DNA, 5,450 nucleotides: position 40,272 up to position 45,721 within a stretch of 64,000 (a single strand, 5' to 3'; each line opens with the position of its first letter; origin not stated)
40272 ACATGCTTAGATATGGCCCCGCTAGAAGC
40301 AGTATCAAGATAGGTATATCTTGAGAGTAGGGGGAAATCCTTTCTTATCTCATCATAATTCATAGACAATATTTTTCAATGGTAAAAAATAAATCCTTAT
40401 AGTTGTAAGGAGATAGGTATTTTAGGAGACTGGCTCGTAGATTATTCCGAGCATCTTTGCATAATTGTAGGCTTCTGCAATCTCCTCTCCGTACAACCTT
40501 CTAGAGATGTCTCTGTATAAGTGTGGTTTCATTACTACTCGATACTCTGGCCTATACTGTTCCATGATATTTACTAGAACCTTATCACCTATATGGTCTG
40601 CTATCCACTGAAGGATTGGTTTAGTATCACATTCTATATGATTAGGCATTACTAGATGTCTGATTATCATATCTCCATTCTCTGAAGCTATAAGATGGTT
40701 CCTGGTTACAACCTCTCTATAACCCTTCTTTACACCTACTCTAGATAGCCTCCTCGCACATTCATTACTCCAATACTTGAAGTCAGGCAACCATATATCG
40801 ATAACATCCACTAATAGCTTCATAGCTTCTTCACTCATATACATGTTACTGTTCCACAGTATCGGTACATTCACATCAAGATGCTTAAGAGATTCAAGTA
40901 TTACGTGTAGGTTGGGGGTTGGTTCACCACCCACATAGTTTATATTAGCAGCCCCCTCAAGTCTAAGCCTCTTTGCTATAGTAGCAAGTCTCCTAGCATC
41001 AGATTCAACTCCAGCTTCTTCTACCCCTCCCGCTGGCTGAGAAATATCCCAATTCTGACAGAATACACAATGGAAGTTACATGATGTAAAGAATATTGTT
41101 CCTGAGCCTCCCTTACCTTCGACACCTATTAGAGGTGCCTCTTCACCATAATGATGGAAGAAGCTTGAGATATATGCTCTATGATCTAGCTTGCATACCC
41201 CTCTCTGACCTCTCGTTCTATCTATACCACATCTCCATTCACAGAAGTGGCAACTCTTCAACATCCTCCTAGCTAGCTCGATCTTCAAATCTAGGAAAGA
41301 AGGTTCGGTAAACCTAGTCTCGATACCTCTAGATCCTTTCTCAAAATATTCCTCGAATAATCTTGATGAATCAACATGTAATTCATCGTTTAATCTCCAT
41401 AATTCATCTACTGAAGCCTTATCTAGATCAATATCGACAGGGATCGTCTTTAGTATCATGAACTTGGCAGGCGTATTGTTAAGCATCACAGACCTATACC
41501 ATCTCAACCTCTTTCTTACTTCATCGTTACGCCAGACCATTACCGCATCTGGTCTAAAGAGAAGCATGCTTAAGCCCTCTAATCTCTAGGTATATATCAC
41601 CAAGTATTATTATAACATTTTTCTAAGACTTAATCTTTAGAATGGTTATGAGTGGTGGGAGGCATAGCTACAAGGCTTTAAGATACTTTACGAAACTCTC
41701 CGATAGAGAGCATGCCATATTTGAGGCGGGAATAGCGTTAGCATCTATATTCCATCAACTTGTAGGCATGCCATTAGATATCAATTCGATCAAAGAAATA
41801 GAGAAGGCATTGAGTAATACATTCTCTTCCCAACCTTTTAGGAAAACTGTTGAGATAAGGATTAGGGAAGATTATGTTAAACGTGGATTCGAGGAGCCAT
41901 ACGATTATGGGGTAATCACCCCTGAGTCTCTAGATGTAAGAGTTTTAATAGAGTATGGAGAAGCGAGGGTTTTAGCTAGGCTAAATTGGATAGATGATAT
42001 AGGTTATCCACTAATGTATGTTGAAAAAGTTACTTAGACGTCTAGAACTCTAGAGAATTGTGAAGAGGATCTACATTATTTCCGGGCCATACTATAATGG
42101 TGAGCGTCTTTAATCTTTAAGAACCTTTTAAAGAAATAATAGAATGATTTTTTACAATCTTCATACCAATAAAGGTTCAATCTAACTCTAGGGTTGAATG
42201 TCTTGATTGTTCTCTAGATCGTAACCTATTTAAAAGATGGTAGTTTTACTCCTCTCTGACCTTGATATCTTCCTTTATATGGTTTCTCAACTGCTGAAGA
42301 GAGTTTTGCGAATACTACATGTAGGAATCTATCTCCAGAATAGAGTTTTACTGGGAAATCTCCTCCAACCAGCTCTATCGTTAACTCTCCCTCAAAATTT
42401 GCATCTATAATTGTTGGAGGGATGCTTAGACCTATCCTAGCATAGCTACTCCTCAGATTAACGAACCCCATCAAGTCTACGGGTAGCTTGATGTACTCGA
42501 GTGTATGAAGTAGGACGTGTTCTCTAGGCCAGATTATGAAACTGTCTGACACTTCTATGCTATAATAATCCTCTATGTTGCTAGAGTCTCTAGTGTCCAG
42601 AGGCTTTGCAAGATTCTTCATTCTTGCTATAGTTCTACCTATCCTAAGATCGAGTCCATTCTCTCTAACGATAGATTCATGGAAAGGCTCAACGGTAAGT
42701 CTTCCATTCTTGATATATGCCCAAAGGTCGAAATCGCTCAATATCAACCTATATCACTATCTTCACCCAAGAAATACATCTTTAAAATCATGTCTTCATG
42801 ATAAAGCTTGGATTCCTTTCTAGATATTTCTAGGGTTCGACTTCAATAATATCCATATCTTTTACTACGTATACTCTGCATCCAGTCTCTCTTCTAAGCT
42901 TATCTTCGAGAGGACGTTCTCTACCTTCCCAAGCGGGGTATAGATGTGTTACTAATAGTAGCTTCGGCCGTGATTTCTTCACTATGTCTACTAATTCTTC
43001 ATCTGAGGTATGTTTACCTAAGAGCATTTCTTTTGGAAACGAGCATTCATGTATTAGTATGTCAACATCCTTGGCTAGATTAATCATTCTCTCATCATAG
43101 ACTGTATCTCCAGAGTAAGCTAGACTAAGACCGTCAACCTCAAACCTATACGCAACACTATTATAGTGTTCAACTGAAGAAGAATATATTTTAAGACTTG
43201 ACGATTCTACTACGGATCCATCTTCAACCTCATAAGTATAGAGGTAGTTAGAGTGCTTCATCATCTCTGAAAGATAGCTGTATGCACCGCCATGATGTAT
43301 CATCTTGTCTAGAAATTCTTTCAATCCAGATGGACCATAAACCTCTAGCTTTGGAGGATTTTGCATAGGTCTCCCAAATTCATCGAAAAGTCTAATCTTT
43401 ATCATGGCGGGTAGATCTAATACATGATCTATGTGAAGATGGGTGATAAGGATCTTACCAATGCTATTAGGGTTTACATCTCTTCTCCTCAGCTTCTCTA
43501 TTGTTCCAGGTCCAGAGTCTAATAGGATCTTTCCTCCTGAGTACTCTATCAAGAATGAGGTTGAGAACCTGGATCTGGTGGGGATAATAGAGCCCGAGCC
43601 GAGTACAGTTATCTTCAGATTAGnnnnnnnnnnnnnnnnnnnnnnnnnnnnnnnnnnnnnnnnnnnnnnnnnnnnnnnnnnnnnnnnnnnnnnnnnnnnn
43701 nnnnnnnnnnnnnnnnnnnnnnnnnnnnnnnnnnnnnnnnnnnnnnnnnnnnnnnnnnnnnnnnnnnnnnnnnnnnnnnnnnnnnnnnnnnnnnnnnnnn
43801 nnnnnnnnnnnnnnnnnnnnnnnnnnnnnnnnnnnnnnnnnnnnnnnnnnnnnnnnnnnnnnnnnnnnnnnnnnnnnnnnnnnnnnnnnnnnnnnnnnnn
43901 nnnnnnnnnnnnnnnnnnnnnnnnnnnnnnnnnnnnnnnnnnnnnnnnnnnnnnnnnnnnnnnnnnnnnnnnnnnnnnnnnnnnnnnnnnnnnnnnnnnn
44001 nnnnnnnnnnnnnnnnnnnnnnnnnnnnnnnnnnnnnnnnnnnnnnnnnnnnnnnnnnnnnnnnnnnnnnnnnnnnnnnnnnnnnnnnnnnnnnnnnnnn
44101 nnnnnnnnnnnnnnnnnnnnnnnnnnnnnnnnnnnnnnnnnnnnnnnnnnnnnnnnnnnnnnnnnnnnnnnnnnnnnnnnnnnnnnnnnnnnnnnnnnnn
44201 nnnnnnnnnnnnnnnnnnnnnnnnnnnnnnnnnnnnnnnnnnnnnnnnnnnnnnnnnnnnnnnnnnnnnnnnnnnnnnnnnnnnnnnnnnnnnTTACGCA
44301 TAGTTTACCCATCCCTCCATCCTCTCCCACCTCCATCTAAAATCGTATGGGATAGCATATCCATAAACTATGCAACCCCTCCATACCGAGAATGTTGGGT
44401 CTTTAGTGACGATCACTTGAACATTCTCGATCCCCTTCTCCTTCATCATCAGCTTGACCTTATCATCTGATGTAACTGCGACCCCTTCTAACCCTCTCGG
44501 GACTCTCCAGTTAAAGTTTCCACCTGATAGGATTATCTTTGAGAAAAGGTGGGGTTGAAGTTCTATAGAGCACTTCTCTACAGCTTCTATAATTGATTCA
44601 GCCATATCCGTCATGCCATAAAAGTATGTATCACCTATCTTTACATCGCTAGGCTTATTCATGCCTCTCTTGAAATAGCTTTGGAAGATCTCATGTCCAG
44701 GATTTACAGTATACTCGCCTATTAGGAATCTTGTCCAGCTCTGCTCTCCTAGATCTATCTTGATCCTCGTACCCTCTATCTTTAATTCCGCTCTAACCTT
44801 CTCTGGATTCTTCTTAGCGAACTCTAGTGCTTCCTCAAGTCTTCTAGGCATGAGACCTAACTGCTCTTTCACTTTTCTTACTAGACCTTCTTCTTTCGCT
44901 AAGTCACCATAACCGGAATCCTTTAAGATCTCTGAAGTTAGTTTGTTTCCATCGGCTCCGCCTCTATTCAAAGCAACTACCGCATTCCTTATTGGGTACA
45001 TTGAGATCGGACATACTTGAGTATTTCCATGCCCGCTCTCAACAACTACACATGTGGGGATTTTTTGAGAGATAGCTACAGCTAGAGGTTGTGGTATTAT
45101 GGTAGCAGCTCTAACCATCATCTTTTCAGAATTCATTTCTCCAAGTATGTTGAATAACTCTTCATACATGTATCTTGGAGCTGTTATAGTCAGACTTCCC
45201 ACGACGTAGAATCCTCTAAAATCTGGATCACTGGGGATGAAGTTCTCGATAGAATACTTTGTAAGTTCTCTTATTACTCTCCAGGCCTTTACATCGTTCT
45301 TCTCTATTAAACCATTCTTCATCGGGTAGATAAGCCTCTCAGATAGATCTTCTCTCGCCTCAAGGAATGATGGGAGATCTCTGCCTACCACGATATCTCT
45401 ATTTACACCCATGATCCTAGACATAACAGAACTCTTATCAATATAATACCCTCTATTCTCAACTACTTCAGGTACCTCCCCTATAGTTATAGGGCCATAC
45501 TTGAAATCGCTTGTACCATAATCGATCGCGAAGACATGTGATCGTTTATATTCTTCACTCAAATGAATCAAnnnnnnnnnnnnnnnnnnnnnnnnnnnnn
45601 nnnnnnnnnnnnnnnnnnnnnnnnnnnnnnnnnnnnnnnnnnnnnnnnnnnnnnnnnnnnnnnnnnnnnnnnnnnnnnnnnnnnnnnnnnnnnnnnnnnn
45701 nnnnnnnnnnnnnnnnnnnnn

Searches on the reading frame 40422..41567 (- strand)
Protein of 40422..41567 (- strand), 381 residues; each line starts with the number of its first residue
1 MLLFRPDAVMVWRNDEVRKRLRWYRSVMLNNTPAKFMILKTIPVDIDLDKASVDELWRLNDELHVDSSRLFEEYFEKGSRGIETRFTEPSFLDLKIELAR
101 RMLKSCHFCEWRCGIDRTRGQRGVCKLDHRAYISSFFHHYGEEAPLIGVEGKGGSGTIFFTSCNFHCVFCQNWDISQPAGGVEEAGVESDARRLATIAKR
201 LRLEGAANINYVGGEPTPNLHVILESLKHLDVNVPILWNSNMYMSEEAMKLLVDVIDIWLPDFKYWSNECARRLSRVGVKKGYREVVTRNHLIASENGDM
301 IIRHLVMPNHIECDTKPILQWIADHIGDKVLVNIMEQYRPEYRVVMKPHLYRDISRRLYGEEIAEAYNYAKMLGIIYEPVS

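Call 56: search_protein_families(library=pfam, proteins=[window:40422-41567:-], max_evalue=0.001)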
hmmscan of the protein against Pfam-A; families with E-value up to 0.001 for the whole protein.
window:40422-41567:- (381 aa): 2 families
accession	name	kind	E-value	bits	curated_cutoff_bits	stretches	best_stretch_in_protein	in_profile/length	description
PF04055.27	Radical_SAM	-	4.2e-15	56.7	29.5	1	158-322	2-166/166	Radical SAM superfamily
PF13353.11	Fer4_12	-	2.1e-08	35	22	1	149-265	1-117/137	4Fe-4S single cluster domain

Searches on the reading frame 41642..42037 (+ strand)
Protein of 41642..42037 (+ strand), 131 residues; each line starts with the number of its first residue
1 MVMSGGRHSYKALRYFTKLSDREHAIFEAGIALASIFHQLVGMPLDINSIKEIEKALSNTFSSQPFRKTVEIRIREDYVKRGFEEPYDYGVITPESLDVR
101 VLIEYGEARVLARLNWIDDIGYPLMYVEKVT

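Call 56: search_protein_families(library=pfam, proteins=[window:41642-42037:+], max_evalue=0.001)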
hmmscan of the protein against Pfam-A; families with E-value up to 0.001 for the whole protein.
window:41642-42037:+ (131 aa): 1 family
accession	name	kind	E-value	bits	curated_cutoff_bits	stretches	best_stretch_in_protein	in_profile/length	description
PF04038.17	DHNA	-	3.1e-32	111.8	25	1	20-128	1-108/108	Dihydroneopterin aldolase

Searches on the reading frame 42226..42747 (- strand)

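Call 56: search_protein_families(library=pfam, proteins=[window:42226-42747:-], max_evalue=0.001)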
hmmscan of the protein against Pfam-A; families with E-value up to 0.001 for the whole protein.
window:42226-42747:- (173 aa): 3 families
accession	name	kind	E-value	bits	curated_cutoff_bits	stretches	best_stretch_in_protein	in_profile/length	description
PF22769.1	DCD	-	3.9e-29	102.2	27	1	2-148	1-152/153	dCTP deaminase-like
PF00692.24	dUTPase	-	7e-07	29.5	22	1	62-165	16-120/129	dUTPase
PF06559.16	DCD_N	-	5.3e-05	23.6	21.4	1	2-146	4-160/164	2'-deoxycytidine 5'-triphosphate deaminase (DCD) N-terminal domain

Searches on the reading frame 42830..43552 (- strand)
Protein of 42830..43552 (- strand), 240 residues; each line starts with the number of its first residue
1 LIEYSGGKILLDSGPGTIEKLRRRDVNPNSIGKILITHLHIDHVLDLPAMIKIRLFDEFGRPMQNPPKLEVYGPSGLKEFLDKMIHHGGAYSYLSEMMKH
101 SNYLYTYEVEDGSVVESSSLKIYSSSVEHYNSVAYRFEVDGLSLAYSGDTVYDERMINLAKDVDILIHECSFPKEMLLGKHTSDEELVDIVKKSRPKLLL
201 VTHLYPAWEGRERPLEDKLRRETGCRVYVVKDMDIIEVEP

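Call 56: search_protein_families(library=pfam, proteins=[window:42830-43552:-], max_evalue=0.001)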
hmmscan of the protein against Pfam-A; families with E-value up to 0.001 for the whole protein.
window:42830-43552:- (240 aa): 3 families
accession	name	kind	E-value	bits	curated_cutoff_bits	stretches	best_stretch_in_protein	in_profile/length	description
PF12706.13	Lactamase_B_2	-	5.5e-15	55.9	27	1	9-203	3-199/200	Beta-lactamase superfamily domain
PF00753.33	Lactamase_B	-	3.1e-12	47.3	22.7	1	2-203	11-196/196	Metallo-beta-lactamase superfamily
PF13483.12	Lactamase_B_3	-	3e-06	27.7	24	1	2-203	12-160/160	Beta-lactamase superfamily domain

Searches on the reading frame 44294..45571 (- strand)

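Call 56: search_protein_families(library=pfam, proteins=[window:44294-45571:-], max_evalue=0.001)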
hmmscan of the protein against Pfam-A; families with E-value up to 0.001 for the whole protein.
window:44294-45571:- (425 aa): 1 family
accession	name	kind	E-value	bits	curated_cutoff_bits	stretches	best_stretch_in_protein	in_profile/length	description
PF00022.25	Actin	-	1.4e-12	47.4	27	2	303-400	298-378/410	Actin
